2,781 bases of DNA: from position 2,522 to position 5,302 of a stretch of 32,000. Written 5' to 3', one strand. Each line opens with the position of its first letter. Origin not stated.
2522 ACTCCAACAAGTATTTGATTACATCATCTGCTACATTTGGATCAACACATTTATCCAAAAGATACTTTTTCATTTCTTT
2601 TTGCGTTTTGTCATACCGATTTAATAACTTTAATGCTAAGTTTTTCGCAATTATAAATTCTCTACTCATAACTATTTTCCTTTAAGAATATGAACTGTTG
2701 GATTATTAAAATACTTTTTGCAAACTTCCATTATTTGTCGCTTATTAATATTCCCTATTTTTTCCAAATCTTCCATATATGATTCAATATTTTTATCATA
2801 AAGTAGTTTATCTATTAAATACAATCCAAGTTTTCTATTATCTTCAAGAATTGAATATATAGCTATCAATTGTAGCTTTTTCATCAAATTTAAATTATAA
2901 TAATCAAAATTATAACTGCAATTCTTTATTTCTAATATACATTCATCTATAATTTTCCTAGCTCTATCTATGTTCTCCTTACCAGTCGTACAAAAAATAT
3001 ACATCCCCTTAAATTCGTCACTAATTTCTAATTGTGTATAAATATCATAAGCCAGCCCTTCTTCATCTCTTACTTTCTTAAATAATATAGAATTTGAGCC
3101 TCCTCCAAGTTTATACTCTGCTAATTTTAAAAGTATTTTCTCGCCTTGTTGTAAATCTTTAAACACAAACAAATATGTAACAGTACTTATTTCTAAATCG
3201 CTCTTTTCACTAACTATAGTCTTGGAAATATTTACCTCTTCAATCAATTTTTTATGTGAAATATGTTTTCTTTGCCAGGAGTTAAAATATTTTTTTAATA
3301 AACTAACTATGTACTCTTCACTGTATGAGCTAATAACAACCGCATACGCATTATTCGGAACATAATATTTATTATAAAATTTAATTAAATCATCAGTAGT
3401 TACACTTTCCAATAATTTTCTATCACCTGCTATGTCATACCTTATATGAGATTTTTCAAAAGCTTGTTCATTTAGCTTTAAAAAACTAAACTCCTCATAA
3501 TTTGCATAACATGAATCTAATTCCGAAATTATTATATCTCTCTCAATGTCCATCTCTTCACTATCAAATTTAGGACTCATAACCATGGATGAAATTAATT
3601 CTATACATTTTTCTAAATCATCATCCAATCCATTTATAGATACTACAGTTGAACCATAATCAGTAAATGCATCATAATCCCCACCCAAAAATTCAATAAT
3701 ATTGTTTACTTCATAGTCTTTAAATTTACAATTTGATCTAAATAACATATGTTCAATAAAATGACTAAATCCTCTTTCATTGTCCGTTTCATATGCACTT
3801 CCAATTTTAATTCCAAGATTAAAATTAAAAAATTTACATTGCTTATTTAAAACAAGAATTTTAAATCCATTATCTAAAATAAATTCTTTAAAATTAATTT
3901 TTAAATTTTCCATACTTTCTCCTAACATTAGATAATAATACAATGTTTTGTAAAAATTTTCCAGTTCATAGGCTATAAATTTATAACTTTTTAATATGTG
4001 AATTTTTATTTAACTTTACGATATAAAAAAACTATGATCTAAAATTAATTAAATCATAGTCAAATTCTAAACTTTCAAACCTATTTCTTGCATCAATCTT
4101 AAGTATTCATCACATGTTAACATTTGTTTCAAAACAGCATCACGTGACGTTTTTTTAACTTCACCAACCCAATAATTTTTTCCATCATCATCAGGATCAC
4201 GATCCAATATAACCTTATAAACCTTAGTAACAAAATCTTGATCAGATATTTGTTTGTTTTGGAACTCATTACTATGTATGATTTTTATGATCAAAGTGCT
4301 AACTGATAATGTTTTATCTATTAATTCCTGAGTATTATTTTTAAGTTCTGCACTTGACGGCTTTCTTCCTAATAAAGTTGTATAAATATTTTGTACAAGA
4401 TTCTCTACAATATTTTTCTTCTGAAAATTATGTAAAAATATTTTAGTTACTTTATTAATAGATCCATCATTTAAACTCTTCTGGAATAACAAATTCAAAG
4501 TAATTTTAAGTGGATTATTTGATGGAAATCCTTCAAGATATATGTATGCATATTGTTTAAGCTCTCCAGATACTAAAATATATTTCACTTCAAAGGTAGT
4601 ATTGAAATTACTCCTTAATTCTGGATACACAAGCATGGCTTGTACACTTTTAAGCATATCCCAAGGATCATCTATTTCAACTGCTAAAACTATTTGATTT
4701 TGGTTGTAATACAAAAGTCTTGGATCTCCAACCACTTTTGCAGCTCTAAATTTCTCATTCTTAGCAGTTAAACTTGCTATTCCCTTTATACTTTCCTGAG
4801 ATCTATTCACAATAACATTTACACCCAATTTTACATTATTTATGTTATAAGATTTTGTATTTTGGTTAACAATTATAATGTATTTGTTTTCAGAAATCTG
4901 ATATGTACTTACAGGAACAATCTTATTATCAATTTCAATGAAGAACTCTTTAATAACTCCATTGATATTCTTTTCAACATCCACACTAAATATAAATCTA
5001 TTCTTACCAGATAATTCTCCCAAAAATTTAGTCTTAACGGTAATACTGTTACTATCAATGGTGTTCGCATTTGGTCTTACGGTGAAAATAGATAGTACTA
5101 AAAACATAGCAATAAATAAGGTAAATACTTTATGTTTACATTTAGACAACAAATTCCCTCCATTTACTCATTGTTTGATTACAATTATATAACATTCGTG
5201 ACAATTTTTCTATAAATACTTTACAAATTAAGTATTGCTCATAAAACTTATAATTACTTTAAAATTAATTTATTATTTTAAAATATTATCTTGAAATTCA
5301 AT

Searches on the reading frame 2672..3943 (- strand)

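Call 8: search_protein_families(library=pfam, proteins=[window:2672-3943:-], max_evalue=0.00001)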
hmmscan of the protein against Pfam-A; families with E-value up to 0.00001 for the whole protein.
window:2672-3943:- (423 aa): 2 families
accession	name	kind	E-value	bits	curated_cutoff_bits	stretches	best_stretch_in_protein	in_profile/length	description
PF05193.26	Peptidase_M16_C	-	4.2e-27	95.6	23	1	180-341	1-166/181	Peptidase M16 inactive domain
PF00675.25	Peptidase_M16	-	3e-25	89.3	22.3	1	35-173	9-147/149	Insulinase (Peptidase family M16)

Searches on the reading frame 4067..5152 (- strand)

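Call 8: search_protein_families(library=pfam, proteins=[window:4067-5152:-], max_evalue=0.00001)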
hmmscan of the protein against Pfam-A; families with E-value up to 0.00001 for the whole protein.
window:4067-5152:- (361 aa): 2 families
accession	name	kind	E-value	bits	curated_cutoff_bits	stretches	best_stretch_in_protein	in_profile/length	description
PF13946.11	DUF4214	-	5.3e-19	68.5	23.2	1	291-352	4-70/72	Domain of unknown function (DUF4214)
PF00427.26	PBS_linker_poly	-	8.9e-06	26.2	28.7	0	246-352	3-115/126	Phycobilisome Linker polypeptide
